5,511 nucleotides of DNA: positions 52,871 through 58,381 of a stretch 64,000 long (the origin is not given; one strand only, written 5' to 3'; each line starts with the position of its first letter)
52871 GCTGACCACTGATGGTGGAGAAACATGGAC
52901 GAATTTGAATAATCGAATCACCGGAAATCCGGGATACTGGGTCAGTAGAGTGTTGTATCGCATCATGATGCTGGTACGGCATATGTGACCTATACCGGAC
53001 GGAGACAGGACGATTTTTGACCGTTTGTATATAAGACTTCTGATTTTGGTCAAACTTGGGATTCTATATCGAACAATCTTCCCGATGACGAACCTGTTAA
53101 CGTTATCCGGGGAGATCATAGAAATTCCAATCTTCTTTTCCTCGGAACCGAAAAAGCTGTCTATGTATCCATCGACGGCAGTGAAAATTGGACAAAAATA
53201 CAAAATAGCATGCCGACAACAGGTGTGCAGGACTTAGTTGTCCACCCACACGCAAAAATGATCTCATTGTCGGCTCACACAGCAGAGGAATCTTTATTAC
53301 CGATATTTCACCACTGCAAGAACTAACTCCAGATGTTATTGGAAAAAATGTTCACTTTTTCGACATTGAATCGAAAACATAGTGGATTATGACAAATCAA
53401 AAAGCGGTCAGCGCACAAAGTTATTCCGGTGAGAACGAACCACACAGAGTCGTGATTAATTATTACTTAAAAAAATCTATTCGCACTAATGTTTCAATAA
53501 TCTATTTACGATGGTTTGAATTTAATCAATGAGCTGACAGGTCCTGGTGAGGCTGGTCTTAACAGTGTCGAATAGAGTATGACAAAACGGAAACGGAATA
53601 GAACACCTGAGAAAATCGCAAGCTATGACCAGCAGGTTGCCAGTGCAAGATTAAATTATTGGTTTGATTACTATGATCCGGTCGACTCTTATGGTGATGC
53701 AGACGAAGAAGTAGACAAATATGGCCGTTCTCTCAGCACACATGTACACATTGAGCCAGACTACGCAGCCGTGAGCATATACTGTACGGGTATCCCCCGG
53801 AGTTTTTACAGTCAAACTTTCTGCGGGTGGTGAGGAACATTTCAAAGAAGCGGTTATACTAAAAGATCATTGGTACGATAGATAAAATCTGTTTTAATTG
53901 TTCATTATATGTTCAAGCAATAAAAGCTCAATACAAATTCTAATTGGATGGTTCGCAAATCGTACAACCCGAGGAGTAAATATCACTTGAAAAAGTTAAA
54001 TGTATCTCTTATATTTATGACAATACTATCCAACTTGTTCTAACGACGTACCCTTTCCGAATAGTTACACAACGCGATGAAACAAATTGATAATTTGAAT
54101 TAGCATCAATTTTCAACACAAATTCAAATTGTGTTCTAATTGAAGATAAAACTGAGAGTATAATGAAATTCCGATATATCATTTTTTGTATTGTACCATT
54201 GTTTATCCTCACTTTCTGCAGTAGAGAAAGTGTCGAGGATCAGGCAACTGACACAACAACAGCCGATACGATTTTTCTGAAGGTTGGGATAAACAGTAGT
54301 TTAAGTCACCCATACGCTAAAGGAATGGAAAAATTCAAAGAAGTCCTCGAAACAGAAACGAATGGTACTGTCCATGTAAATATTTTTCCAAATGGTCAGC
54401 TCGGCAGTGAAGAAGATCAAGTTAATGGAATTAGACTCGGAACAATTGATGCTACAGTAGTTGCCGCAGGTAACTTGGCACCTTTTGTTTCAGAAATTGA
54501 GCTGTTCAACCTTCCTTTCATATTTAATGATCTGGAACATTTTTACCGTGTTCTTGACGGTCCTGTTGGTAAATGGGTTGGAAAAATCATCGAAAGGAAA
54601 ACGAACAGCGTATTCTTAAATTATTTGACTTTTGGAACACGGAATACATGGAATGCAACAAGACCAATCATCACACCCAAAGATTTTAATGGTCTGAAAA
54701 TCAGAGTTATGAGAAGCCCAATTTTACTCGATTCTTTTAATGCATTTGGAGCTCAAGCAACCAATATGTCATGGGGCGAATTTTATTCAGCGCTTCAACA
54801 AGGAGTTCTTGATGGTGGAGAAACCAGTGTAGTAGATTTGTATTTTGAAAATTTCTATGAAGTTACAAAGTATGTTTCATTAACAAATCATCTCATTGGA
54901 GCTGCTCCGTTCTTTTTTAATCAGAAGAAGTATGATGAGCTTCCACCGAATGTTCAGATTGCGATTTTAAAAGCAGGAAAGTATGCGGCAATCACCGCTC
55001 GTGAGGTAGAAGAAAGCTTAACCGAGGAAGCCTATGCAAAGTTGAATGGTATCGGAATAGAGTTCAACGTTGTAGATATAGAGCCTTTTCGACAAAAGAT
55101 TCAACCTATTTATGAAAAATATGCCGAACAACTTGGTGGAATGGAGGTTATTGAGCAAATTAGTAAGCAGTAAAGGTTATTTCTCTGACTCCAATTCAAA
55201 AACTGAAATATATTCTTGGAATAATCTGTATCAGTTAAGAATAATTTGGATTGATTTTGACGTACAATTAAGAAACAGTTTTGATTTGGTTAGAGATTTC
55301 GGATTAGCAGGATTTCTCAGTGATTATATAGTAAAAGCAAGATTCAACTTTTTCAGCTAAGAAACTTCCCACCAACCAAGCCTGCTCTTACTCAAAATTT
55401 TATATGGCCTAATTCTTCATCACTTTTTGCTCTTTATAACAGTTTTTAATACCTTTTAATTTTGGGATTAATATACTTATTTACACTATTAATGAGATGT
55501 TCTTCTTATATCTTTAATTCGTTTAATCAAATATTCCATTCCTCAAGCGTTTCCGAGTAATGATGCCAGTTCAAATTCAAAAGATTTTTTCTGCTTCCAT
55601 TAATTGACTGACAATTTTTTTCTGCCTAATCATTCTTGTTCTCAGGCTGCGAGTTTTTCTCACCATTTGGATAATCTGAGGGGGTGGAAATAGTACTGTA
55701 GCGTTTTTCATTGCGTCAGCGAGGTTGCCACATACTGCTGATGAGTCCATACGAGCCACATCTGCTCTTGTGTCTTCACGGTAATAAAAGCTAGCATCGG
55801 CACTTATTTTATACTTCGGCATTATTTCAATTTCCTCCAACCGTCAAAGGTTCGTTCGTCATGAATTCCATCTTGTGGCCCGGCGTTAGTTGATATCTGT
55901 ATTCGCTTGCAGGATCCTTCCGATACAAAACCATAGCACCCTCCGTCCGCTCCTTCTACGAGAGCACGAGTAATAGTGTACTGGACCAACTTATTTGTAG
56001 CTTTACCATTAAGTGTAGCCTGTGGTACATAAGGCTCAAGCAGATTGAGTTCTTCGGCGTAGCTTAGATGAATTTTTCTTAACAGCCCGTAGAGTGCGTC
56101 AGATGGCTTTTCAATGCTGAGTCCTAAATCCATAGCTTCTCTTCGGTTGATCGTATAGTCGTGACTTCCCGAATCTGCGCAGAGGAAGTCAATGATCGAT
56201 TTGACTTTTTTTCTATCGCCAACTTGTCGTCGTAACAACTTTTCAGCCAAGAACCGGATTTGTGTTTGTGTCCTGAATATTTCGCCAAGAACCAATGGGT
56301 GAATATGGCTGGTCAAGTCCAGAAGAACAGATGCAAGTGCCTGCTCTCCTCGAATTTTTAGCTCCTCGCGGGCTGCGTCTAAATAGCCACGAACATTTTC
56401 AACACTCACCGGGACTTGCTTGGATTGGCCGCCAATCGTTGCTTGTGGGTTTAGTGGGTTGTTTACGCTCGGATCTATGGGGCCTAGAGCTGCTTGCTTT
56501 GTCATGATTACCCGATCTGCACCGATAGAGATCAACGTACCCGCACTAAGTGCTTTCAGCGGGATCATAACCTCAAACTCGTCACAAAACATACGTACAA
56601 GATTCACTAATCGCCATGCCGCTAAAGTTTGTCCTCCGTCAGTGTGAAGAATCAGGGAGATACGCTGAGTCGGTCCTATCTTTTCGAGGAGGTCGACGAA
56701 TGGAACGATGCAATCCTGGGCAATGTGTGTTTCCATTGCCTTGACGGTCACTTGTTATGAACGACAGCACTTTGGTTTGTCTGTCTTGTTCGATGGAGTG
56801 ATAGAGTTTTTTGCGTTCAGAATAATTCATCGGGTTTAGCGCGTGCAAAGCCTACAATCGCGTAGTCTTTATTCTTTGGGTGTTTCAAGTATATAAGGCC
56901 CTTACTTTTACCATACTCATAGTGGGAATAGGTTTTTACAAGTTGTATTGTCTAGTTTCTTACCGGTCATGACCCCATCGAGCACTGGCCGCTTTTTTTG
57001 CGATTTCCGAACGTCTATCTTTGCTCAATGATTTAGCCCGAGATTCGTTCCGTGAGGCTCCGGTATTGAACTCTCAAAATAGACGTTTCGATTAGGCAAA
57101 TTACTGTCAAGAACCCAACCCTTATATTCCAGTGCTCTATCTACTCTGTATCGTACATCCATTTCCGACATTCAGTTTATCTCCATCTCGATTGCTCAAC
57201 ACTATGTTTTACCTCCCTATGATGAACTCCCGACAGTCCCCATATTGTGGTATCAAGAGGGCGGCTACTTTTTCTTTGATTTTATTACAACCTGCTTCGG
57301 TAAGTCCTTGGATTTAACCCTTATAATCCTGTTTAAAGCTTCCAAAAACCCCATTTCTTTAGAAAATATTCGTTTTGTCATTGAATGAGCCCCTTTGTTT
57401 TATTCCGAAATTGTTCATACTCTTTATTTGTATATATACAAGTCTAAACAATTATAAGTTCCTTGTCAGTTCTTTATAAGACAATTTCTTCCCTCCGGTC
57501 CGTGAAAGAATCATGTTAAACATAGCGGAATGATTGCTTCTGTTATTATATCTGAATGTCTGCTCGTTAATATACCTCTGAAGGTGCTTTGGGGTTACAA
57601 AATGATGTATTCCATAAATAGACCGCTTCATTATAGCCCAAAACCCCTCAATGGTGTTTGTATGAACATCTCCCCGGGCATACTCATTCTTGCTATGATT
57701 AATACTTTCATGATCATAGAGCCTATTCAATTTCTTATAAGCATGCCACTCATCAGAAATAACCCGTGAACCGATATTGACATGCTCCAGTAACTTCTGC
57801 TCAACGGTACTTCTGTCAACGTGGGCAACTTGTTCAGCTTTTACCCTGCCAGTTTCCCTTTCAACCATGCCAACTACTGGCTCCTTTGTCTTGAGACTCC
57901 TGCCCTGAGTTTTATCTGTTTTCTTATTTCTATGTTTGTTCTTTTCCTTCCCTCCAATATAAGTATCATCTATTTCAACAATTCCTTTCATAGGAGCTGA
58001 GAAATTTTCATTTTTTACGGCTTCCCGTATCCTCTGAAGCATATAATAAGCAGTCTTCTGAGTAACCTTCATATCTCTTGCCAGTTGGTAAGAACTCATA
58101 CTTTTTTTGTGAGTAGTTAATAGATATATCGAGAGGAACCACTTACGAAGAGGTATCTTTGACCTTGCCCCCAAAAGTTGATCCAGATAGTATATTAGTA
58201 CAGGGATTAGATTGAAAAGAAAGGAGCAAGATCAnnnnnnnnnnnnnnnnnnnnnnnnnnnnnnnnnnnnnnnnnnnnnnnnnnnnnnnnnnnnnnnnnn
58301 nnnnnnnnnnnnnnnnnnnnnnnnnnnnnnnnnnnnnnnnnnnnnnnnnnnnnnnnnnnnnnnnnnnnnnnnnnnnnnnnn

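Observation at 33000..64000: Gene-decay hotspot: at least twelve frameshifted or nonsense-disrupted genes in the distal 30 kb versus none in the proximal 31 kb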

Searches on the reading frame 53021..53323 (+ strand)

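Call 40: search_protein_families(library=pfam, proteins=[window:53021-53323:+], max_evalue=0.01)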
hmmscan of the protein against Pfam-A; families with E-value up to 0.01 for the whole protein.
window:53021-53323:+ (101 aa): 2 families
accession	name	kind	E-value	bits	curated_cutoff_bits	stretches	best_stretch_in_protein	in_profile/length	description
PF15902.12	Sortilin-Vps10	-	1.8e-08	34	33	1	3-81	3-82/446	Sortilin, neurotensin receptor 3,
PF14870.12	PSII_BNR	-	0.0023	17.7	27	1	4-85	85-164/303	Photosynthesis system II assembly factor YCF48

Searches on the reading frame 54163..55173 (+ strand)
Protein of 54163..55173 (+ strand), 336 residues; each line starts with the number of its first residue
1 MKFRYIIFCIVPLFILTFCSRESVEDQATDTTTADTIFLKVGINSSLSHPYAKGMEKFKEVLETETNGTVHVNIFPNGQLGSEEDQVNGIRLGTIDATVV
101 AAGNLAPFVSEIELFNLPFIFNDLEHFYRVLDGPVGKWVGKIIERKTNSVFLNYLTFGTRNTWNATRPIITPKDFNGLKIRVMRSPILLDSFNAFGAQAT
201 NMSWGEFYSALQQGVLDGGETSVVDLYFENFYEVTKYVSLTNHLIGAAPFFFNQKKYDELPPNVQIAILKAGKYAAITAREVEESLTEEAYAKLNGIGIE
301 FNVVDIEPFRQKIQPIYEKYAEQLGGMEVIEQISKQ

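Call 17: find_encoding_contigs(protein=window:54163-55173:+, flank=10000, max_places=6)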
Protein window:54163-55173:+ (336 aa): 3 contigs read that carry it; 3 places shown.
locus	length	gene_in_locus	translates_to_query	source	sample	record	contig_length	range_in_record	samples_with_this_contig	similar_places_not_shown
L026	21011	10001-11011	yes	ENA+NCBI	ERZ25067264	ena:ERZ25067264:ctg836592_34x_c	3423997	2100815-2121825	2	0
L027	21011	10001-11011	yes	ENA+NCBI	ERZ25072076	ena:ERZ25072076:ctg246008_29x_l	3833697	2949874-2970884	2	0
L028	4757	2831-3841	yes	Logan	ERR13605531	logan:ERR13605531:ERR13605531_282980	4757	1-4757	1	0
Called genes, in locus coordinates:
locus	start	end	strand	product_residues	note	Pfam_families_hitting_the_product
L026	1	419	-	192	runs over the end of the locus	PF00106:adh_short, PF08659:KR (weak), PF13561:adh_short_C2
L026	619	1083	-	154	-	PF03807:F420_oxidored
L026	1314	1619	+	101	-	-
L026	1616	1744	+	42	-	-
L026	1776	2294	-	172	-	-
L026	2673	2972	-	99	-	-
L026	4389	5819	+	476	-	PF00557:Peptidase_M24 (weak)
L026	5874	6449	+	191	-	-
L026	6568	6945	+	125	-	-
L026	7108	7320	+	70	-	-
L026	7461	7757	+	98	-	-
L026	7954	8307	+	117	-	-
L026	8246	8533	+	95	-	-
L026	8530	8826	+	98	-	-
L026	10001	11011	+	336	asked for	PF03480:DctP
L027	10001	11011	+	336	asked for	PF03480:DctP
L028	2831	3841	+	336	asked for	PF03480:DctP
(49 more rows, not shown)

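Call 52: find_homologous_proteins(query=window:54163-55173:+, max_evalue=1e-30)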
Query window:54163-55173:+ (336 aa): 815 proteins with E <= 1e-30 among 2851 candidates; the best 120 are listed.
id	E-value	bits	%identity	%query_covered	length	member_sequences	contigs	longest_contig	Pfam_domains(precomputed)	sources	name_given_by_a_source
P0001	1.2e-222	756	100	100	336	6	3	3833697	PF03480.19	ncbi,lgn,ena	-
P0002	8.8e-167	572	74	100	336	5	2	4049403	PF03480.19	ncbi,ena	-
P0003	3.1e-137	475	65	98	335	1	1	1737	PF03480.19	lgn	-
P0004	8.1e-134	464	62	100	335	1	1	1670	PF03480.19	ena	-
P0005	2.6e-133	462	62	100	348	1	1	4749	PF03480.19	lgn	-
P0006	6.4e-130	451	62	100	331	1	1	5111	PF03480.19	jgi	jgi:tripartite ATP-independent transporter DctP family solute receptor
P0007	3.7e-129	449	63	96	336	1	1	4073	PF03480.19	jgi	jgi:tripartite ATP-independent transporter DctP family solute receptor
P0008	6.1e-129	448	58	100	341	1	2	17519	PF03480.19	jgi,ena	-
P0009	2.5e-128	446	58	99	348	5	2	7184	PF03480.19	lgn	-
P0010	6.3e-128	445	65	89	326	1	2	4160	PF03480.19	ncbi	-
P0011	6.5e-128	445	65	89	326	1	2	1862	PF03480.19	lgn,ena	-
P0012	2.9e-127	442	59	100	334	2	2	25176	PF03480.19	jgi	-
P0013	4.5e-127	442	58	100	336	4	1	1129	PF03480.19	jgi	-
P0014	1.4e-126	440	64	90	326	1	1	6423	PF03480.19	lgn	-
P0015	2.2e-126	440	64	89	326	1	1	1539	PF03480.19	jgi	jgi:tripartite ATP-independent transporter DctP family solute receptor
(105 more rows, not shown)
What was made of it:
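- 54163..55173 (+): Orphan TRAP solute-binding protein gene (DctP), intact. No DctQ or DctM gene lies next to it. calls 17, 52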

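Call 53: find_encoding_contigs(protein=P0002, flank=10000, max_places=3)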
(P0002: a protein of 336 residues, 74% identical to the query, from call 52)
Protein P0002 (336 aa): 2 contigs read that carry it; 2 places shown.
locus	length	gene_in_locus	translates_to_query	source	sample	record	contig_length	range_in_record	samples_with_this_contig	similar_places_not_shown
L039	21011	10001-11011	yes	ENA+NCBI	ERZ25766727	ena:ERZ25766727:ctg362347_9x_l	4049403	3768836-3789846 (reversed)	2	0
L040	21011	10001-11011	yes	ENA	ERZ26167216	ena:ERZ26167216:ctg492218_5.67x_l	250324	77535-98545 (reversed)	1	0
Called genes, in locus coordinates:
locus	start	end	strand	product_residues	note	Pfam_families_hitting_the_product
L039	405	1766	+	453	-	PF01979:Amidohydro_1, PF07969:Amidohydro_3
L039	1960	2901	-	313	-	-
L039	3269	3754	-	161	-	PF00665:rve, PF13683:rve_3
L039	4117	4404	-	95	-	PF01527:HTH_Tnp_1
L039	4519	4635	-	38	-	-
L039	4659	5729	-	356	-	-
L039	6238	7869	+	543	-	PF04389:Peptidase_M28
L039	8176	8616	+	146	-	-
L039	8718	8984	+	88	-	-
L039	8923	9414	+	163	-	-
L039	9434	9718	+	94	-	-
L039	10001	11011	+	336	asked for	PF03480:DctP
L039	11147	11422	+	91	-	PF13690:CheX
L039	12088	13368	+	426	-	PF00989:PAS, PF13426:PAS_9, PF00512:HisKA, PF02518:HATPase_c, PF14501:HATPase_c_5 (faint)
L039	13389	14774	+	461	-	PF00072:Response_reg, PF00158:Sigma54_activat, PF14532:Sigma54_activ_2, PF00004:AAA (faint), PF07728:AAA_5, PF25601:AAA_lid_14, PF02954:HTH_8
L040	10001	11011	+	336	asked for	PF03480:DctP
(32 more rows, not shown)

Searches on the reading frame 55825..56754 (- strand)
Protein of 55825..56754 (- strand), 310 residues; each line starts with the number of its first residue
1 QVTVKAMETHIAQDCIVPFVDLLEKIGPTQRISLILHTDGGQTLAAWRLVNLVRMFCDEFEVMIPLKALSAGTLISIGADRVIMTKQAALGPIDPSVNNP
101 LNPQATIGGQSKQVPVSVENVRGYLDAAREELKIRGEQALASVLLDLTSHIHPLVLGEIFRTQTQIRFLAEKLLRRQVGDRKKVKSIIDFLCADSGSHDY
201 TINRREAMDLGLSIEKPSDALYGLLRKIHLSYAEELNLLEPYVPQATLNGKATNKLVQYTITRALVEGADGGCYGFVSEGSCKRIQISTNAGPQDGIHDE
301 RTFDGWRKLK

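Call 26: search_protein_families(library=pfam, proteins=[window:55825-56754:-], max_evalue=0.01)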
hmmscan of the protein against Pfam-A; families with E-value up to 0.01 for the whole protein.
window:55825-56754:- (310 aa): 3 families
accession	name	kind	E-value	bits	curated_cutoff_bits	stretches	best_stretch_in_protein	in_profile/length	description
PF01972.22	SDH_protease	-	7.4e-18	65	31.3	1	31-99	93-161/286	ClpP-like SDH-type serine proteinase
PF25145.1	NfeD1b_N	-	6.9e-05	22.9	40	1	31-92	33-94/189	NfeD1b, N-terminal domain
PF00574.28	CLP_protease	-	0.0085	16.4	20.2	0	7-82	25-99/182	Clp protease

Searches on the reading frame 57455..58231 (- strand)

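Call 26: search_protein_families(library=pfam, proteins=[window:57455-58231:-], max_evalue=0.01)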
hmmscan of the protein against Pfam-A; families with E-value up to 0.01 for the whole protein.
window:57455-58231:- (259 aa): 1 family
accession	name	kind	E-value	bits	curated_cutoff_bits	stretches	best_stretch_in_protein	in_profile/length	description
PF12762.13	DDE_Tnp_IS1595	-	4.2e-48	163.6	27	1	81-229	2-153/153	ISXO2-like transposase domain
